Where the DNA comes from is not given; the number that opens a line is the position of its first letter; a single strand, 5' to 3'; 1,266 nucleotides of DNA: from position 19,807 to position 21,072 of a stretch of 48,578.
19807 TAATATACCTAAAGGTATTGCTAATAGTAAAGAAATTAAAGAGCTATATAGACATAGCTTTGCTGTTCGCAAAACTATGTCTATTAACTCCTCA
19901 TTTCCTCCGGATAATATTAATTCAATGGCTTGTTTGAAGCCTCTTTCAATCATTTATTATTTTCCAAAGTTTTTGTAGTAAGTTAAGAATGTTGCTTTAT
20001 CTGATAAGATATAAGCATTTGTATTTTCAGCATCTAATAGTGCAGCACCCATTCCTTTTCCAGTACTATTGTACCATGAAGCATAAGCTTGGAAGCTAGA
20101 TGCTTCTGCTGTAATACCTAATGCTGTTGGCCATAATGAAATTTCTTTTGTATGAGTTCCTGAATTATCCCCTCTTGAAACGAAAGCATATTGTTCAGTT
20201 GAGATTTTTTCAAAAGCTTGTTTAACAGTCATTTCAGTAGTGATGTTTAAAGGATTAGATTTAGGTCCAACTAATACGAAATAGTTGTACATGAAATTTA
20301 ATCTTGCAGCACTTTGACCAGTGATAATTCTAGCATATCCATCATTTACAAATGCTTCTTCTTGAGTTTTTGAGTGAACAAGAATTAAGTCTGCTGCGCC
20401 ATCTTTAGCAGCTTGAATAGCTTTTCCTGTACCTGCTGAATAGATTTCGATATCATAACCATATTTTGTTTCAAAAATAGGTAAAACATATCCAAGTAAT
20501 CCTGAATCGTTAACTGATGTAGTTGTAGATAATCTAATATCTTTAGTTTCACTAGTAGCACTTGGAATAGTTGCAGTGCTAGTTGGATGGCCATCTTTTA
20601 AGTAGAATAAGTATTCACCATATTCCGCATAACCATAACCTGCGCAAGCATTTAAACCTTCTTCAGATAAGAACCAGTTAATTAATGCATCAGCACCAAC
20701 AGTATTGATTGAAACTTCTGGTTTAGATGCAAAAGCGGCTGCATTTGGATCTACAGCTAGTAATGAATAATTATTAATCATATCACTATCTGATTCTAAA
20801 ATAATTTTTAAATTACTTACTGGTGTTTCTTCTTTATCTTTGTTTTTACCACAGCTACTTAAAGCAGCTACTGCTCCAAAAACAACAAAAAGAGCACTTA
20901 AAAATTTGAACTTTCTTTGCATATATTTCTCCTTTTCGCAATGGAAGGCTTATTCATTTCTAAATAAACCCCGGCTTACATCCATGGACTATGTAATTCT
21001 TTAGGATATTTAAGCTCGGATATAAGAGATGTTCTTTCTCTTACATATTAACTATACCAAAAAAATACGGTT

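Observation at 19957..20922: Circularly permuted tungstate-binding protein TupA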

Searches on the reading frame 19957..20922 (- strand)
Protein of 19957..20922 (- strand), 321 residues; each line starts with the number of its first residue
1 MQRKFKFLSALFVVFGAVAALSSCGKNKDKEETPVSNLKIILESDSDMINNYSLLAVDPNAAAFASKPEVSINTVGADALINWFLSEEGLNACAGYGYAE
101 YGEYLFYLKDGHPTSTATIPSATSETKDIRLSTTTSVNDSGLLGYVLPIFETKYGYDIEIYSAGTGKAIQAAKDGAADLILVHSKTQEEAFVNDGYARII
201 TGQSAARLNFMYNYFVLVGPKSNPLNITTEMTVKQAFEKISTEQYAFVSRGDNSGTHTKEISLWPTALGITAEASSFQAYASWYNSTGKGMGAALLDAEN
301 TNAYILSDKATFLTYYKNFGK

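Call 3: search_protein_families(library=pfam, proteins=[window:19957-20922:-], max_evalue=0.01)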
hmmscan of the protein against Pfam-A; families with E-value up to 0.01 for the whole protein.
window:19957-20922:- (321 aa): 3 families
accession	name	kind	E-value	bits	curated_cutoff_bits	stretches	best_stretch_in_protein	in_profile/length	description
PF12849.12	PBP_like_2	-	7.1e-29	101.8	27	1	124-315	6-207/267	PBP superfamily domain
PF13531.11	SBP_bac_11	-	7.9e-07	29.5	25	1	147-236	17-102/227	Bacterial extracellular solute-binding protein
PF12727.12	PBP_like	-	3.4e-05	23.5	27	1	154-257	9-106/193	PBP superfamily domain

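Call 4: search_protein_families(library=ncbifam, proteins=[window:19957-20922:-], max_evalue=0.01)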
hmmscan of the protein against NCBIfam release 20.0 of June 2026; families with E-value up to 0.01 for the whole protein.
window:19957-20922:- (321 aa): 2 families
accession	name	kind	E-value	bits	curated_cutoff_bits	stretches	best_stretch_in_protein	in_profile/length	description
NF041772.1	tung_bind_TupA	equivalog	4.6e-45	154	400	2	120-318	8-192/266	tungstate ABC transporter substrate-binding protein TupA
NF011068.0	PRK14498.1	equivalog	0.008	14.3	534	0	153-257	438-535/647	molybdopterin biosynthesis protein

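Call 5: search_solved_structures(query=window:19957-20922:-, max_evalue=1, show_alignments=3)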
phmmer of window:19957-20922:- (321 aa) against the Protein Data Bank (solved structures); distinct sequences matched with E-value up to 1: 5.
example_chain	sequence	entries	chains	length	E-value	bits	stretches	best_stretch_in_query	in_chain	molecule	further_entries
3muq_A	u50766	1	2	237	4.6e-38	134.4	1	127-317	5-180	uncharacterized conserved protein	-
3lr1_A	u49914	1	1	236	1.6e-36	129.4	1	128-314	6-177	Tungstate ABC transporter, periplasmic tungstate-binding protein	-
5my5_A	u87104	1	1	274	3.8e-32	115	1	128-316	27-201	ABC transporter periplasmic substrate-binding protein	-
3kn3_A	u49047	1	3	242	2.2e-31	112.5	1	127-318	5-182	PUTATIVE PERIPLASMIC PROTEIN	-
3cvg_A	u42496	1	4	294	4.7e-07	32.6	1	157-314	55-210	Putative metal binding protein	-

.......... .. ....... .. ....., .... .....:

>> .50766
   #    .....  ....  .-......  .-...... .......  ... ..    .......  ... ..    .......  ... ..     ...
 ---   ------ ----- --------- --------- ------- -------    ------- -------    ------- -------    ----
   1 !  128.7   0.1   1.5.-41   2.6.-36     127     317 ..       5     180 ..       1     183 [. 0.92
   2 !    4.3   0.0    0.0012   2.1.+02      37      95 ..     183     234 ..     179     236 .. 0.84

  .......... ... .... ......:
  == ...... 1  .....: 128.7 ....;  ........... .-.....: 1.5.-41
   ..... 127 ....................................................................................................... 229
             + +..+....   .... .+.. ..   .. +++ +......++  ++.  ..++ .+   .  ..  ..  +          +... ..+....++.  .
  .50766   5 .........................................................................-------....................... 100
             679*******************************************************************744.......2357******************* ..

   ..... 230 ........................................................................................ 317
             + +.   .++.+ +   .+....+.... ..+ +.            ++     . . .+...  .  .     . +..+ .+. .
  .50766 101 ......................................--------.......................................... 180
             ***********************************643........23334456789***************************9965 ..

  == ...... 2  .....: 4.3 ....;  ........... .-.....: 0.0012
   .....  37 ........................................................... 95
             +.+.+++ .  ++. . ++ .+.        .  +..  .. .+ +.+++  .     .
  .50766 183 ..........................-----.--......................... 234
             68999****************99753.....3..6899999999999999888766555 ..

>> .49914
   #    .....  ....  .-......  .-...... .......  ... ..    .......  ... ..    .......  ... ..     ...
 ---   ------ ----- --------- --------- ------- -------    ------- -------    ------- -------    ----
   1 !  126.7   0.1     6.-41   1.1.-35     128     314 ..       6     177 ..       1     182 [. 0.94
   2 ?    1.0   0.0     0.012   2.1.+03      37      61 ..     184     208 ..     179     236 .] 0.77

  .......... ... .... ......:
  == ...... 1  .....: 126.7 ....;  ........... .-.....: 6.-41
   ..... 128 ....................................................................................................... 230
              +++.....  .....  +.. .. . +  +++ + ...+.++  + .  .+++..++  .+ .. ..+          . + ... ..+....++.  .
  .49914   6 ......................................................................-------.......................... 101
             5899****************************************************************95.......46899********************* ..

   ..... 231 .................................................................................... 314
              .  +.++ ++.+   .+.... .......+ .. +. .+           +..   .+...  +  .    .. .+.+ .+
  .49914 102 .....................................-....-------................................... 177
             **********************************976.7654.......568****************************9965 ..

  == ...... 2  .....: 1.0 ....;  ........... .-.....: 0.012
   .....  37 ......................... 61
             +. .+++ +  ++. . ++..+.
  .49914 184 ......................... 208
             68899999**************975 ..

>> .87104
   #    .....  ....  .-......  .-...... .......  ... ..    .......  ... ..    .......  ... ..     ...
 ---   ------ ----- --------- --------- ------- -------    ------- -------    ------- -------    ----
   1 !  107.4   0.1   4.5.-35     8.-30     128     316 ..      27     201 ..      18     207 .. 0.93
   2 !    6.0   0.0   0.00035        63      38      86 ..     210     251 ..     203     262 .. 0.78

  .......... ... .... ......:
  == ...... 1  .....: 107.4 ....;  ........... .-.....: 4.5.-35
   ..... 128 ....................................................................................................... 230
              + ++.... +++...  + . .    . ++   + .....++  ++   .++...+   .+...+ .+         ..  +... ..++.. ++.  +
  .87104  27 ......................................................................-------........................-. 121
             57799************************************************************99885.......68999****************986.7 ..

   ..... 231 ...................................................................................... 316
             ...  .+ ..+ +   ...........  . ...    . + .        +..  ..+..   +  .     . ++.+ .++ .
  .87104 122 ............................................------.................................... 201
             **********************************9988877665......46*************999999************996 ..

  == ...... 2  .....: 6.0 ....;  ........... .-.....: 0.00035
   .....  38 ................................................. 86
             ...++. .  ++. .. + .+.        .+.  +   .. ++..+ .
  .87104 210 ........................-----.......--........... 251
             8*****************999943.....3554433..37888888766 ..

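Call 6: find_homologous_proteins(query=window:19957-20922:-, max_evalue=0.00001)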
Query window:19957-20922:- (321 aa): 4987 proteins with E <= 0.00001 among 8000 candidates; the best 120 are listed.
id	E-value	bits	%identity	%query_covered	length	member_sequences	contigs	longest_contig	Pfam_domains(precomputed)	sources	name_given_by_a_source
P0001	2.1e-207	705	100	100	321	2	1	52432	PF13531.12,PF12849.13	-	-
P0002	7.9e-117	408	61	100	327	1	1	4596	PF13531.12,PF12849.13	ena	-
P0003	2.7e-116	406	61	100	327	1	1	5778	PF13531.12,PF12849.13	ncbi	-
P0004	3.7e-116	406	57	99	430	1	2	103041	PF13531.12,PF12849.13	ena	-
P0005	2.1e-115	403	59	100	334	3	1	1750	PF13531.12,PF12849.13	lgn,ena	-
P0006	2.6e-115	403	64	93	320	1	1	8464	PF13531.12,PF12849.13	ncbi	-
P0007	1.5e-114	400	61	97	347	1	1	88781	PF12849.13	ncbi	-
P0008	3.3e-114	399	63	93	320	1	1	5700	PF13531.12,PF12849.13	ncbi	-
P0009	6.1e-114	398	61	99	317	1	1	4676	PF13531.12,PF12849.13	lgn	-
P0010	7.0e-114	398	59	100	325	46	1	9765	PF13531.12,PF12849.13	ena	-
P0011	1.2e-113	397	60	99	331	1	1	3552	PF13531.12,PF12849.13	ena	-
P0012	1.2e-113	397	63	93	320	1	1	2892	PF13531.12,PF12849.13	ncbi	-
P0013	2.2e-113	397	60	99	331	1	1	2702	PF13531.12,PF12849.13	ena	-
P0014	3.2e-113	396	60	93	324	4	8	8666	PF13531.12,PF12849.13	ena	-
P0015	1.1e-112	394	60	99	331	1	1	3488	PF13531.12,PF12849.13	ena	-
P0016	1.2e-112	394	58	100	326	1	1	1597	PF13531.12,PF12849.13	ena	-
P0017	1.4e-112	394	60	99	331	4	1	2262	PF13531.12,PF12849.13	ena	-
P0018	1.8e-112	394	65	88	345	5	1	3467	PF13531.12,PF12849.13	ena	-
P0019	1.8e-112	394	63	89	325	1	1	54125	PF13531.12,PF12849.13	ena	-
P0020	1.9e-112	394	63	89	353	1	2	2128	PF13531.12,PF12849.13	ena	-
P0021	1.9e-112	393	63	89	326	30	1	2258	PF13531.12,PF12849.13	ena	-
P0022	2.8e-112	393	60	100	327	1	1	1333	PF12849.13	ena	-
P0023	3.1e-112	393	57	99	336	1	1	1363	PF13531.12,PF12849.13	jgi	-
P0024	4.4e-112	392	63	89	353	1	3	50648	PF13531.12,PF12849.13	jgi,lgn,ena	-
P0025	5.3e-112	392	58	100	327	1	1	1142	PF12849.13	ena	-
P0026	5.7e-112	392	60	95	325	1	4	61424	PF13531.12,PF12849.13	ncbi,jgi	jgi:ABC-type tungstate transport system permease subunit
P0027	6.9e-112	392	58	100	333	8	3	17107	PF13531.12,PF12849.13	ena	-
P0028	7.8e-112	391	59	100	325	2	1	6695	PF13531.12,PF12849.13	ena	-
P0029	8.0e-112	391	65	88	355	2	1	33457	PF13531.12,PF12849.13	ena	-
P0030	1.5e-111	391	64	89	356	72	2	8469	PF13531.12,PF12849.13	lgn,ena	-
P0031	1.7e-111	390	58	100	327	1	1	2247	PF13531.12,PF12849.13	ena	-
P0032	2.2e-111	390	59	100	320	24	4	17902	PF13531.12,PF12849.13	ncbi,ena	-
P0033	2.9e-111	390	58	100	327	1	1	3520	PF13531.12,PF12849.13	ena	-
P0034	3.1e-111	390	58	100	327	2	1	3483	PF13531.12,PF12849.13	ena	-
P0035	3.3e-111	389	64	89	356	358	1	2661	PF13531.12,PF12849.13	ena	-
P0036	3.7e-111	389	63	91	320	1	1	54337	PF13531.12,PF12849.13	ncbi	-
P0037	4.1e-111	389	63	89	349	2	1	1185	PF13531.12,PF12849.13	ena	-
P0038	4.3e-111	389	58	100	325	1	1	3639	PF13531.12,PF12849.13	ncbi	-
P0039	5.0e-111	389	61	98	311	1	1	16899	PF13531.12,PF12849.13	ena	-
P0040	6.6e-111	388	63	89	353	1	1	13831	PF13531.12,PF12849.13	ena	-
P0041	6.7e-111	388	58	100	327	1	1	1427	PF13531.12,PF12849.13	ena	-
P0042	6.9e-111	388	63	89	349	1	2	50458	PF13531.12,PF12849.13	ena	-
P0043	7.4e-111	388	61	95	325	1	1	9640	PF13531.12,PF12849.13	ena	-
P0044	8.3e-111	388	57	100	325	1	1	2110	PF13531.12,PF12849.13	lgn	-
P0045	8.5e-111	388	61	95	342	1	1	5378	PF13531.12,PF12849.13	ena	-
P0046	9.1e-111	388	58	100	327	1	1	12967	PF13531.12,PF12849.13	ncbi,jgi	ncbi:MAG: substrate-binding domain-containing protein [Candidatus Limivicinus sp.]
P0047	9.4e-111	388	63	89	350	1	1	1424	PF13531.12,PF12849.13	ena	-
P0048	1.1e-110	388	58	100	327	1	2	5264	PF13531.12,PF12849.13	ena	-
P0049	1.1e-110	388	58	100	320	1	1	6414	PF13531.12,PF12849.13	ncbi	-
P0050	1.3e-110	388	58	100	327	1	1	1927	PF13531.12,PF12849.13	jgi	-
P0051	1.5e-110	387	59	98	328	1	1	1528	PF12849.13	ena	-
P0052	1.9e-110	387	59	98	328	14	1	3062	PF13531.12,PF12849.13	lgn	-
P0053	2.0e-110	387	58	100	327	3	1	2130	PF13531.12,PF12849.13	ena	-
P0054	2.2e-110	387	57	100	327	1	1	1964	PF12849.13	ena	-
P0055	2.7e-110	386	62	89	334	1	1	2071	PF13531.12,PF12849.13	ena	-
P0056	2.9e-110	386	59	100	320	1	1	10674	PF13531.12,PF12849.13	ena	-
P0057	2.9e-110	386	63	89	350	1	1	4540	PF13531.12,PF12849.13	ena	-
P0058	3.1e-110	386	57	99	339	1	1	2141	PF13531.12,PF12849.13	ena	-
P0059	3.3e-110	386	58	100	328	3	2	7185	PF13531.12,PF12849.13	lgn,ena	-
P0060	3.5e-110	386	63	89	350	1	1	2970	PF13531.12,PF12849.13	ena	-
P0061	3.9e-110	386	62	89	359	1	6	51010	PF13531.12,PF12849.13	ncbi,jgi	jgi:ABC-type tungstate transport system permease subunit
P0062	4.2e-110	386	62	89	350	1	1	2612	PF13531.12,PF12849.13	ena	-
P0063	5.0e-110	386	59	92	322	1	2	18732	PF13531.12,PF12849.13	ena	-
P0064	5.2e-110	385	62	89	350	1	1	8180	PF13531.12,PF12849.13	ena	-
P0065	5.2e-110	385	59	93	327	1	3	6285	PF13531.12,PF12849.13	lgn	-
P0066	6.4e-110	385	62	89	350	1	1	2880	PF13531.12,PF12849.13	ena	-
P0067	6.4e-110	385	58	100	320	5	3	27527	PF13531.12,PF12849.13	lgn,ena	-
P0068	6.6e-110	385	58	100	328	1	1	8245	PF12849.13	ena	-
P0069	6.6e-110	385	64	89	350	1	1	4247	PF13531.12,PF12849.13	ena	-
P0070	6.8e-110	385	62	89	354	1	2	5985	PF13531.12,PF12849.13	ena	-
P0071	7.7e-110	385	58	100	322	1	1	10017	PF13531.12,PF12849.13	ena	-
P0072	8.5e-110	385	62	89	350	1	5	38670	PF13531.12,PF12849.13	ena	-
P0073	8.8e-110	385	62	89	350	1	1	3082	PF13531.12,PF12849.13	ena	-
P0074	9.1e-110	385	59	98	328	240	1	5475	PF13531.12,PF12849.13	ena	-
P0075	9.2e-110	385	58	100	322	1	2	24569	PF13531.12,PF12849.13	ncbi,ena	-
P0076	9.9e-110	385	59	100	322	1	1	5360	PF13531.12,PF12849.13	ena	-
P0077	1.0e-109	385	57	100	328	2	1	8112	PF13531.12,PF12849.13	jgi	-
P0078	1.1e-109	384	60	93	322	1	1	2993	PF13531.12,PF12849.13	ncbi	-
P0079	1.1e-109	384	63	89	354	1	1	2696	PF13531.12,PF12849.13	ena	-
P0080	1.1e-109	384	62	89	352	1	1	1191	PF13531.12,PF12849.13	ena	-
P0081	1.3e-109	384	63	88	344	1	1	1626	PF13531.12,PF12849.13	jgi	-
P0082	1.4e-109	384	59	98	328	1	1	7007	PF13531.12,PF12849.13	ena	-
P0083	1.4e-109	384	63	89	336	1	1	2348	PF13531.12,PF12849.13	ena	-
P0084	1.6e-109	384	63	89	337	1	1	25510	PF13531.12,PF12849.13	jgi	-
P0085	1.6e-109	384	62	89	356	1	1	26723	PF13531.12,PF12849.13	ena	-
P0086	1.8e-109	384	58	100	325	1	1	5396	PF13531.12,PF12849.13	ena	-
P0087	2.0e-109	384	65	88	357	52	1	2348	PF13531.12,PF12849.13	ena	-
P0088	2.2e-109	383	62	89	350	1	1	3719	PF13531.12,PF12849.13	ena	-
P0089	2.2e-109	383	55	99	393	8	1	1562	PF13531.12,PF12849.13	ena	-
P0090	2.2e-109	383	62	89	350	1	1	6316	PF13531.12,PF12849.13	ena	-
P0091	2.3e-109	383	58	98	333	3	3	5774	PF13531.12,PF12849.13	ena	-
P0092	2.4e-109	383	59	98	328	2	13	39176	PF12849.13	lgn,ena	-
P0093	2.7e-109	383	57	100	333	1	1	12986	PF13531.12,PF12849.13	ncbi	-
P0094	2.8e-109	383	58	100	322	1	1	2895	PF13531.12,PF12849.13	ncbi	-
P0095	3.3e-109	383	58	98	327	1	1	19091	PF13531.12,PF12849.13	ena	-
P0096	3.4e-109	383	64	88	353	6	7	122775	PF13531.12,PF12849.13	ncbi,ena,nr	ncbi:MAG: substrate-binding domain-containing protein [Oscillospiraceae bacterium]|nr:substrate-bind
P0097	3.6e-109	383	60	93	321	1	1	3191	PF13531.12,PF12849.13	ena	-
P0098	3.6e-109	383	61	94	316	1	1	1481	PF13531.12,PF12849.13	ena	-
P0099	3.8e-109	383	60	91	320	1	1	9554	PF13531.12,PF12849.13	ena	-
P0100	3.9e-109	383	60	97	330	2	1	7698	PF13531.12,PF12849.13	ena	-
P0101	4.0e-109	383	57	100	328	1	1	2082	PF12849.13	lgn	-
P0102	4.2e-109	383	63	89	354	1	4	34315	PF13531.12,PF12849.13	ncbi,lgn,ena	-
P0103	4.3e-109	383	63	89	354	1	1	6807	PF13531.12,PF12849.13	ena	-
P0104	4.4e-109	382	60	94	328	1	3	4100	PF13531.12,PF12849.13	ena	-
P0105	4.7e-109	382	62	89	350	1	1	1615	PF13531.12,PF12849.13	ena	-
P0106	4.8e-109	382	61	91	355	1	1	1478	PF13531.12,PF12849.13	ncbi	-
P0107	5.0e-109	382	57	100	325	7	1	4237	PF13531.12,PF12849.13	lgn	-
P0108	5.0e-109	382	56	98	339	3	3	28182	PF13531.12,PF12849.13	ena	-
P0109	5.1e-109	382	62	89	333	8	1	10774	PF13531.12,PF12849.13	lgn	-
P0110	5.7e-109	382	60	94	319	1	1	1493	PF13531.12,PF12849.13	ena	-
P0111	5.7e-109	382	56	98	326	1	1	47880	PF12849.13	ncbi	-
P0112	6.1e-109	382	64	89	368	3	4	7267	PF13531.12,PF12849.13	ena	-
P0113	6.5e-109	382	62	89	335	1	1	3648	PF13531.12,PF12849.13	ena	-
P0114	6.6e-109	382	63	89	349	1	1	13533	PF13531.12,PF12849.13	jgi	-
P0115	6.6e-109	382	58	100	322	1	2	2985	PF13531.12,PF12849.13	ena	-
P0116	6.8e-109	382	59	93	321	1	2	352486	PF13531.12,PF12849.13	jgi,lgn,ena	-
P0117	7.8e-109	382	62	89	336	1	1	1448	PF13531.12,PF12849.13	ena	-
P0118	8.0e-109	382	62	89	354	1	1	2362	PF13531.12,PF12849.13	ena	-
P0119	8.0e-109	382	59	94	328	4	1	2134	PF13531.12,PF12849.13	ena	-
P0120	8.3e-109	382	57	100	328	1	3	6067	PF13531.12,PF12849.13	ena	-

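Call 21: search_protein_representatives(alignment_id=A1)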
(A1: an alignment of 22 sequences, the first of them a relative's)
Query: 22 sequences, 327 profile positions. Proteins with E-value up to 0.001 (for the whole library): 5340; up to 1e-10: 3283; up to 1e-30: 854. The best 150 are listed.
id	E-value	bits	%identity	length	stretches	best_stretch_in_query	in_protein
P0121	1.0e-155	534.1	-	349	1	1-326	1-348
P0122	1.9e-153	526.6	-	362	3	32-206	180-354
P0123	1.9e-131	454.4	-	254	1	75-326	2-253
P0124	4.8e-125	433.3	-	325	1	3-320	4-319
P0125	5.4e-102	357.6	-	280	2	132-321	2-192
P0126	3.2e-101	355.0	-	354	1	2-326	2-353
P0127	5.2e-98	344.5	-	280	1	1-219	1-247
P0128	1.4e-95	336.4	-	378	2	4-214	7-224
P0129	2.6e-95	335.6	-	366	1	1-325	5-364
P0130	1.5e-94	333.0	-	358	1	6-320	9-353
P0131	2.0e-91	322.8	-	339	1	7-304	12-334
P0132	2.5e-91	322.5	-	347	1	1-319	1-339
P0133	7.9e-91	320.9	-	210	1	2-199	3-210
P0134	1.2e-88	313.7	-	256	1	106-263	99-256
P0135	3.8e-88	312.0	-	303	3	122-319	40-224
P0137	2.4e-87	309.4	-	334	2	119-323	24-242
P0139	8.1e-87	307.7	-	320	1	1-321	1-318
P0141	1.0e-84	300.7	-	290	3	116-320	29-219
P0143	6.2e-83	294.9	-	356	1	3-306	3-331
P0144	1.5e-80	287.1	-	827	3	81-320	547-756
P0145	2.8e-80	286.2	-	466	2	127-320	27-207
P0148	5.3e-79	282.0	-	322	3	33-269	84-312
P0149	2.8e-78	279.6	-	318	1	75-322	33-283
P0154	5.8e-74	265.4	-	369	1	6-305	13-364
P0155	1.0e-72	261.3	-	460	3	128-322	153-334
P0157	2.5e-70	253.5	-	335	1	1-325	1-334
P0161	4.7e-63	229.6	-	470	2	127-324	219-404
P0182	2.3e-54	201.0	-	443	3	121-321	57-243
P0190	2.0e-52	194.7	-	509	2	128-320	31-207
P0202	1.2e-51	192.1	-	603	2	127-322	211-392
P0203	1.2e-51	192.1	-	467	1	132-323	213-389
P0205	2.1e-51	191.3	-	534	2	132-320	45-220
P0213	4.6e-51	190.2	-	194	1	1-119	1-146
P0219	1.6e-50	188.4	-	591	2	113-318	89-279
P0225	3.9e-50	187.1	-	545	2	132-321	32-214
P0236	2.6e-49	184.4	-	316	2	125-322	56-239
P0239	4.4e-49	183.6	-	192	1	2-141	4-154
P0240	4.5e-49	183.6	-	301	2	34-270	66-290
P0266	1.8e-47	178.3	-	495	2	147-322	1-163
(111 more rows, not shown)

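Call 24: predict_structure(alignment_id=A1)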
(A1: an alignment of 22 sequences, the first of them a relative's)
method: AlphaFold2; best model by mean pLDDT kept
length: 321 residues; sequences in the alignment: 22
mean_pLDDT: 88.3   pTM: 0.78
mean pLDDT of the five models: 88.3, 87.8, 86.2, 86.2, 84.2
residues with pLDDT >= 90: 192; 70-90: 101; 50-70: 21; < 50: 7
segments of 3 or more residues with pLDDT < 50: 25-30
pLDDT, mean of each block of 10 residues (from residue 1): 64 76 51 75 87 96 89 97 98 78 79 97 98 82 92 98 86 95 89 97 96 93 95 97 97 85 94 89 91 93 92 83 75
secondary structure, 60 per line:
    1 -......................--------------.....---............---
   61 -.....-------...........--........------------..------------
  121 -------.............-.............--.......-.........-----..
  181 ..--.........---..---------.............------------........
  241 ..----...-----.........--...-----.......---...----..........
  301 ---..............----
elements in order: H2-23 E38-42 E49-57 H62-66 H74-84 H87-94 E128-134 H135-140 H142-154 E157-163 H165-173 E179-182 H185-193 E208-220 H233-242 E247-249 H255-263 H274-280 E284-286 H291-300 E304-308 H309-317
